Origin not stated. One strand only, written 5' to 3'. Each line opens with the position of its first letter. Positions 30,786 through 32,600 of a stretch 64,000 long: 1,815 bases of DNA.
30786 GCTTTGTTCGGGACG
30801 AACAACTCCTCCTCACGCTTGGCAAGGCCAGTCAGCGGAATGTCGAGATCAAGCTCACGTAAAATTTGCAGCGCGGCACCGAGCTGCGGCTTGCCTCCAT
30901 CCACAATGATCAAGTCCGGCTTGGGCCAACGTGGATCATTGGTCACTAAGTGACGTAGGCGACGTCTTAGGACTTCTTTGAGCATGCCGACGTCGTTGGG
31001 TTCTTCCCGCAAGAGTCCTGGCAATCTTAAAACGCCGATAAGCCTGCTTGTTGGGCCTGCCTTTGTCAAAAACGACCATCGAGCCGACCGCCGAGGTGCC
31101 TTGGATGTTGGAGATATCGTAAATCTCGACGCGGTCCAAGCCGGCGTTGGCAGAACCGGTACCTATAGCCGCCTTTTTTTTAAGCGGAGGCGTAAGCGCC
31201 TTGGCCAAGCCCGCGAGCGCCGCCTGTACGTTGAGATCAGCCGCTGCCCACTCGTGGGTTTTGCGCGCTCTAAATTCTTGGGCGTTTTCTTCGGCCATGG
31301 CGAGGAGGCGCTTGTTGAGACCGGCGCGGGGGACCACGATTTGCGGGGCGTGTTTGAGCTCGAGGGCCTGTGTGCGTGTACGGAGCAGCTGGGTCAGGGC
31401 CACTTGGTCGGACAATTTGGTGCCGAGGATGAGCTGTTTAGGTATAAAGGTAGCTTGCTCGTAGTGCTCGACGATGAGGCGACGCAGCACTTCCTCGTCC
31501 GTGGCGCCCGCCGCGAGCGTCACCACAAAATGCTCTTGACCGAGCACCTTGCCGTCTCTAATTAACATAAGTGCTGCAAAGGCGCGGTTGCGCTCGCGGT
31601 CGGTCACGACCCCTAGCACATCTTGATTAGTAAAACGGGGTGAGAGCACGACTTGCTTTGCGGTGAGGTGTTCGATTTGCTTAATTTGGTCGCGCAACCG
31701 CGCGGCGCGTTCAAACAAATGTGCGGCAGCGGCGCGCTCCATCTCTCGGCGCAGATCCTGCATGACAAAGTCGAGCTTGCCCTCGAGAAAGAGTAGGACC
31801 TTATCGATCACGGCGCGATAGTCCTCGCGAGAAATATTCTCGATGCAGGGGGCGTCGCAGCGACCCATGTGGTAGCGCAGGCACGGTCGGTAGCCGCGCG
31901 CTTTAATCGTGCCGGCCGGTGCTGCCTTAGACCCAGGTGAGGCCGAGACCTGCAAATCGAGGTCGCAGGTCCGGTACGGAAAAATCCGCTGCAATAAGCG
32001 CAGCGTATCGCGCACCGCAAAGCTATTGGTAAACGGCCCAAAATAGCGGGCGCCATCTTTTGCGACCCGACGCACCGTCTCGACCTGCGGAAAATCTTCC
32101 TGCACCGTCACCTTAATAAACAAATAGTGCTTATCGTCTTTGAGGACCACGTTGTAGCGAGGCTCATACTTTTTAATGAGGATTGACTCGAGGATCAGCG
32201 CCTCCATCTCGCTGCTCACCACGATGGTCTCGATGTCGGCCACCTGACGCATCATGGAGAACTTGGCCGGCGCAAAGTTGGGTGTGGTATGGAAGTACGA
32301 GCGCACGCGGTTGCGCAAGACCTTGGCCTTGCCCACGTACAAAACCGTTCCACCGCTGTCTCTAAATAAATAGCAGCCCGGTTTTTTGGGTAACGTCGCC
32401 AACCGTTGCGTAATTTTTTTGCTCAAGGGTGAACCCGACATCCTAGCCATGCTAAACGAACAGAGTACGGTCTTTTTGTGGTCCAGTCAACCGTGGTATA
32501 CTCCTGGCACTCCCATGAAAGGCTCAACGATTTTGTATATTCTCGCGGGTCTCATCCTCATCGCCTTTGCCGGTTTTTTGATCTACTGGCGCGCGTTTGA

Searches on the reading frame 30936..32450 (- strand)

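Call 99: search_protein_families(library=pfam, proteins=[window:30936-32450:-], max_evalue=0.001)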
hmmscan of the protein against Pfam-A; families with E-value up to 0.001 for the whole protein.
window:30936-32450:- (504 aa): 4 families
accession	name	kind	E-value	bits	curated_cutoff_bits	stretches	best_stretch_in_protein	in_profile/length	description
PF22920.2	UvrC_RNaseH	-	1.8e-21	76.6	24.3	1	276-396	2-115/116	UvrC Ribonuclease H-like domain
PF08459.17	UvrC_RNaseH_dom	-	1e-14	55.2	22.3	1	438-479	10-51/159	UvrC RNAse H endonuclease domain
PF02151.25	UVR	-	1.9e-07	31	21.5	1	231-261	5-35/36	UvrB/uvrC motif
PF01541.30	GIY-YIG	-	2.5e-07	31.3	22.6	1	24-100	2-78/78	GIY-YIG catalytic domain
